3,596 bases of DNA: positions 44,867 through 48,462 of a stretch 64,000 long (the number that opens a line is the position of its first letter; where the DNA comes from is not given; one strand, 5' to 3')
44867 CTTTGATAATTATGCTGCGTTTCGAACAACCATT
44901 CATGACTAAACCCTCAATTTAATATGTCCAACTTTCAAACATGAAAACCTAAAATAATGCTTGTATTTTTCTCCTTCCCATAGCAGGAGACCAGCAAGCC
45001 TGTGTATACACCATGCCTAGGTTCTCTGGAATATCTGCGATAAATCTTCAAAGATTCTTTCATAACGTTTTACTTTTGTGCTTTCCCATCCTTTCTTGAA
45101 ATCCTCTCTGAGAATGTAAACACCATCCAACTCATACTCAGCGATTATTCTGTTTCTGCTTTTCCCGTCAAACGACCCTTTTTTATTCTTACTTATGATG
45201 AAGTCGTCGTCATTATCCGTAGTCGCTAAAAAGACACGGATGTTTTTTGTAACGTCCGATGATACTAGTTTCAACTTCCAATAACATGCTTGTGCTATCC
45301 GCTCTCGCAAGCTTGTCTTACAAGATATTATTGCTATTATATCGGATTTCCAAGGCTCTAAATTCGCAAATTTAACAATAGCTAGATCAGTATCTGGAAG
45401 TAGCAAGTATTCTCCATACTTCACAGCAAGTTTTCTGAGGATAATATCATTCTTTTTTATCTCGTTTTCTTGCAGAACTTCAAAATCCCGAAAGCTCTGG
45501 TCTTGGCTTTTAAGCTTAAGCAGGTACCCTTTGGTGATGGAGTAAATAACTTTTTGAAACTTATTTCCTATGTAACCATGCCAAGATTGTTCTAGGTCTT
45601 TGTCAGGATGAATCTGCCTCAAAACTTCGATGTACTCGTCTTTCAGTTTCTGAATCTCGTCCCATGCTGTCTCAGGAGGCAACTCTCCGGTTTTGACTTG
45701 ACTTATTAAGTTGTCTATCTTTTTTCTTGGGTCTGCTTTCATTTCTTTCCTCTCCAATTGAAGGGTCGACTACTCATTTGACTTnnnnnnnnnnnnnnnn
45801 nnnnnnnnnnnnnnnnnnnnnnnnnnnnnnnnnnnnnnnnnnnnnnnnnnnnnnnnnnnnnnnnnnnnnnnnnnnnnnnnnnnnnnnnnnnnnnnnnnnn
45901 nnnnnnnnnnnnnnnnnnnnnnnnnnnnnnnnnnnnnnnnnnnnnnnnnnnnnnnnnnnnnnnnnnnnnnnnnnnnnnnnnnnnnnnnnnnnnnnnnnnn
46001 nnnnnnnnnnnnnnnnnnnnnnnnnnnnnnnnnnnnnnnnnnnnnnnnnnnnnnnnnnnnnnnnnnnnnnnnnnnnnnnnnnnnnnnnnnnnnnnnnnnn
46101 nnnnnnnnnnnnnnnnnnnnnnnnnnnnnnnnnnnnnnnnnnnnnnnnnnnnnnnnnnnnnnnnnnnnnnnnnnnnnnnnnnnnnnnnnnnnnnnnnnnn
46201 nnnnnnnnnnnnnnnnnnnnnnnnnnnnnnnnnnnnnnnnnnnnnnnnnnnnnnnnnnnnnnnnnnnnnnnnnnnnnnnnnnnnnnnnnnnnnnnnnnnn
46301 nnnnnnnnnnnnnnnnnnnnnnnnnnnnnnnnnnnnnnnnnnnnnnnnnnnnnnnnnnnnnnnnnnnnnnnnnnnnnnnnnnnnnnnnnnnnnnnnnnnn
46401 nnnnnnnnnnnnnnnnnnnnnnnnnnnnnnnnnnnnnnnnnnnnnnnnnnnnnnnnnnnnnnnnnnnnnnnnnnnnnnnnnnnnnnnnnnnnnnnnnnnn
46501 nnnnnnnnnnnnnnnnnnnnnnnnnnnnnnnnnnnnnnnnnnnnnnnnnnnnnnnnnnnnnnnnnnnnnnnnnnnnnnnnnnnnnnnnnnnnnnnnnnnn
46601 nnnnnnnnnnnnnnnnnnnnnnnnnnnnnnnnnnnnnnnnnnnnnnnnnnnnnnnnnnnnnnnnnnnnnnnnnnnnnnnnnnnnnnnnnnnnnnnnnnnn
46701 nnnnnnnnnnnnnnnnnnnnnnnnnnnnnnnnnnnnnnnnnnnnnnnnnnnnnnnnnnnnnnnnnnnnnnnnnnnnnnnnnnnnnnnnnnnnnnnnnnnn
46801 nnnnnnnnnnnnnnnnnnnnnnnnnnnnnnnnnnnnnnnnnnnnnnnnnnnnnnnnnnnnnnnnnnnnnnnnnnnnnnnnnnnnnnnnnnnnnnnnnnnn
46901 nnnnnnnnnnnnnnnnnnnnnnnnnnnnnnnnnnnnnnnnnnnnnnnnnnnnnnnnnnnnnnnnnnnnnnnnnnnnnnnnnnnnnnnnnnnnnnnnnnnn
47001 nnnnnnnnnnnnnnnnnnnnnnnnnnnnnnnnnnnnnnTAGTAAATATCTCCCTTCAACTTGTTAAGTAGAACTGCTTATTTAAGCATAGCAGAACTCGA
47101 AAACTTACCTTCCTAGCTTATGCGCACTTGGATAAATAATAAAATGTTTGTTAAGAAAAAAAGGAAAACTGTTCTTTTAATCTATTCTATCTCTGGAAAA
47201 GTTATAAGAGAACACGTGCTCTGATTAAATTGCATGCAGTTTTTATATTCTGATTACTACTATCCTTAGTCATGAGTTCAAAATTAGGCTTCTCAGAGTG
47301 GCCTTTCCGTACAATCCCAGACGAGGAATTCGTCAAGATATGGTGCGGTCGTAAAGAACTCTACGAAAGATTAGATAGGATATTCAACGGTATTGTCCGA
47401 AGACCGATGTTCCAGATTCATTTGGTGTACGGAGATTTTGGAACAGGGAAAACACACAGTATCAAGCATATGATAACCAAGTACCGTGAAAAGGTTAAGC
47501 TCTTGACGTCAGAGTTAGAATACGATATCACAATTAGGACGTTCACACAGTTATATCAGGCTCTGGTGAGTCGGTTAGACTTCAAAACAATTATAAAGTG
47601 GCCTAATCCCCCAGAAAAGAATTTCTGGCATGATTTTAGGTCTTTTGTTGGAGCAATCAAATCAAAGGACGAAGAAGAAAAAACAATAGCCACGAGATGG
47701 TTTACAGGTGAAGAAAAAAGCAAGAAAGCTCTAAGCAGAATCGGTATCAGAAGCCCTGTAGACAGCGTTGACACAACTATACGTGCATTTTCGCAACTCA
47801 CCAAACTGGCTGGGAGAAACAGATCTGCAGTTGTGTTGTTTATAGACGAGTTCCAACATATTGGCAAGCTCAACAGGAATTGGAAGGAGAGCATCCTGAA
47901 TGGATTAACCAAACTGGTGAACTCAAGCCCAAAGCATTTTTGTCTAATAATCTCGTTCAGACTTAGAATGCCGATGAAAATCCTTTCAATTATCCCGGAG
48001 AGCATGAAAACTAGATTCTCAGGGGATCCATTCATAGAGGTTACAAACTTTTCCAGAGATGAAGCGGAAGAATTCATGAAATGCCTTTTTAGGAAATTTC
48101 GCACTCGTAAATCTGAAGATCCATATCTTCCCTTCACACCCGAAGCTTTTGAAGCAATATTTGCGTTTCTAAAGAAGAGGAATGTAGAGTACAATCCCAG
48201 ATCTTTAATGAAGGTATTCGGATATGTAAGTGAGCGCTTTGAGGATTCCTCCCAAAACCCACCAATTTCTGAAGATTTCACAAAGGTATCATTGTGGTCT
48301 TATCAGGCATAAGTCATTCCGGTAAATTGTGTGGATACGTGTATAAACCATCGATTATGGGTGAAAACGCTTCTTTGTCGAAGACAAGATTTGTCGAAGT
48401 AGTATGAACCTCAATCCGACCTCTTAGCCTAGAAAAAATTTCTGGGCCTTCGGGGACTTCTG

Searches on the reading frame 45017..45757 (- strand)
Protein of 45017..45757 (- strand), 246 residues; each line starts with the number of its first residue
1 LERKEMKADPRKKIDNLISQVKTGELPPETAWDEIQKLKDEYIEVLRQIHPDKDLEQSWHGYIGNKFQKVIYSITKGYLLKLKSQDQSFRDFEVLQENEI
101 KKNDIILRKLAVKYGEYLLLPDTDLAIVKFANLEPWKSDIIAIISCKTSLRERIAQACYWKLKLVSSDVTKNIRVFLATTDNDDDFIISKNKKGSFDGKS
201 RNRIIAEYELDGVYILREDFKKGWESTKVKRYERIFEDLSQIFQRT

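Call 32: search_protein_families(library=pfam, proteins=[window:45017-45757:-], max_evalue=0.00001)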
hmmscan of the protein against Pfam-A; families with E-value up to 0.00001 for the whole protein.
window:45017-45757:- (246 aa): 1 family
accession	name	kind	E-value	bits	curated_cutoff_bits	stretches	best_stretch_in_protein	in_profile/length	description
PF18643.7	RE_BsaWI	-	5e-26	91.3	26.2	1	106-216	7-105/105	BsaWI restriction endonuclease type 2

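Call 63: search_protein_families(library=padloc, proteins=[window:45017-45757:-], max_evalue=0.001)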
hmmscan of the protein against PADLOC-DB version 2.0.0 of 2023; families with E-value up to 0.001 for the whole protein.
window:45017-45757:- (246 aa): 0 families

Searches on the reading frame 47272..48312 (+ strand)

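Call 32: search_protein_families(library=pfam, proteins=[window:47272-48312:+], max_evalue=0.00001)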
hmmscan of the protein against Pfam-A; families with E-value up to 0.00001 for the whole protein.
window:47272-48312:+ (346 aa): 4 families
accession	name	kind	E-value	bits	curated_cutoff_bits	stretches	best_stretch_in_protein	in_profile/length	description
PF10923.14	BrxC_BrxD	-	2.1e-11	43.8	22.2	1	122-219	175-274/414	BREX system ATP-binding protein BrxC/D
PF13191.12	AAA_16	-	2.7e-10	41.5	32.6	1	24-203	2-150/167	AAA ATPase domain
PF01637.24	ATPase_2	-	1.6e-09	38.3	33.2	1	40-277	13-199/225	ATPase domain predominantly from Archaea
PF13401.12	AAA_22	-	2.6e-08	34.7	27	1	49-227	7-120/130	AAA domain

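Call 63: search_protein_families(library=padloc, proteins=[window:47272-48312:+], max_evalue=0.001)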
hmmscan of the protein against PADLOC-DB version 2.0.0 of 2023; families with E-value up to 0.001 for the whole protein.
window:47272-48312:+ (346 aa): 2 families
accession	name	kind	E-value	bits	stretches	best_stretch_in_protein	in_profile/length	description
PDLC03959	SngB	-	3.3e-06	24.4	1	81-201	154-261/439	-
PDLC02494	BrxD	-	0.00028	18.1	0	118-218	170-271/440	BrxD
